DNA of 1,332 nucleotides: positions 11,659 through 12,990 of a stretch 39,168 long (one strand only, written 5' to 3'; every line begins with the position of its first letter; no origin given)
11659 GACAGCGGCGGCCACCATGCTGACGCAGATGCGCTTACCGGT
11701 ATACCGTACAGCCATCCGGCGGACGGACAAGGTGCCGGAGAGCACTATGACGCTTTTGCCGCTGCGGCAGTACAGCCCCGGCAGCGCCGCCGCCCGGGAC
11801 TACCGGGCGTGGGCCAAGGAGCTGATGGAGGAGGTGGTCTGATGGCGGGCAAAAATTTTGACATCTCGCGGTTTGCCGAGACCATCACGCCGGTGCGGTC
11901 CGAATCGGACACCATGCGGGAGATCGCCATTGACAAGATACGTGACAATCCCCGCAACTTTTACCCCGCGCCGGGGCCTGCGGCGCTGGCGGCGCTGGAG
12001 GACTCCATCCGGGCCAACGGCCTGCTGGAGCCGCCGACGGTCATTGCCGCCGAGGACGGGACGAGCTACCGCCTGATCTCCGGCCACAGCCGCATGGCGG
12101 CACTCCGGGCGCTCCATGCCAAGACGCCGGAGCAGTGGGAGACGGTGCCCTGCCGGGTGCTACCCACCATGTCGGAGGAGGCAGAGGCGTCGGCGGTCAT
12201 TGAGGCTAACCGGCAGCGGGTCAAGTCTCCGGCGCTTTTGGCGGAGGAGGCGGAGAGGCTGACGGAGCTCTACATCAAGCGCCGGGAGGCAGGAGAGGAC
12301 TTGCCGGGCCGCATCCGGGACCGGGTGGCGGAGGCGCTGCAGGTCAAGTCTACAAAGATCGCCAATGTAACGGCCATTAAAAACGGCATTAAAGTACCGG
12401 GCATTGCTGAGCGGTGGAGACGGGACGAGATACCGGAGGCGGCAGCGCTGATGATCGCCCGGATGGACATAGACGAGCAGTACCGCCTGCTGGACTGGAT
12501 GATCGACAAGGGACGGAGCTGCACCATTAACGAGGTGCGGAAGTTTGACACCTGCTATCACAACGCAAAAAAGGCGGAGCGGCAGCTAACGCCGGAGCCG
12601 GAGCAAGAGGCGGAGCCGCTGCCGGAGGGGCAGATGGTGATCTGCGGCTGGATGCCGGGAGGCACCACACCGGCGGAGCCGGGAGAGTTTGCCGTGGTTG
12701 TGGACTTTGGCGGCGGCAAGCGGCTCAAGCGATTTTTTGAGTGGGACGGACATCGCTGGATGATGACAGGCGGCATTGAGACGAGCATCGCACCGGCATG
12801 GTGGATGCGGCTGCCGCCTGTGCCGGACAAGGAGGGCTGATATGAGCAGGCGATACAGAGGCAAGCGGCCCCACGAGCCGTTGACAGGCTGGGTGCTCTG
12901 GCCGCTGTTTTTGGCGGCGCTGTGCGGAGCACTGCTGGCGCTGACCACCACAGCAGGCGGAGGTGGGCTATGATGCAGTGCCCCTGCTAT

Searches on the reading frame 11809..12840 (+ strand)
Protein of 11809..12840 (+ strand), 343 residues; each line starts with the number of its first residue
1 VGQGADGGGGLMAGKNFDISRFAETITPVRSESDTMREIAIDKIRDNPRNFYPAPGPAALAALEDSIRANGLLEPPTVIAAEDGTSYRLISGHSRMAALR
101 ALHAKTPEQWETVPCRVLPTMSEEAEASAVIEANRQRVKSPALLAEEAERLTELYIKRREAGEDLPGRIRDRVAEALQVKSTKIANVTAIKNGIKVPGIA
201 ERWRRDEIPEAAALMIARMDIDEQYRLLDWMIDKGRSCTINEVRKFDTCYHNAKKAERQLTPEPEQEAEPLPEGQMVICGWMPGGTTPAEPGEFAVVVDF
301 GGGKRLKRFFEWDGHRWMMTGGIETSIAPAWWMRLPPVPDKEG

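Call 73: search_protein_families(library=pfam, proteins=[window:11809-12840:+], max_evalue=0.01)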
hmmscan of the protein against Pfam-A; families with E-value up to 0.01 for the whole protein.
window:11809-12840:+ (343 aa): 1 family
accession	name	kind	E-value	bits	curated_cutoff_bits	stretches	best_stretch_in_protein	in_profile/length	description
PF02195.25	ParB_N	-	6.4e-06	26.6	26.3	1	35-132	2-92/95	ParB N-terminal domain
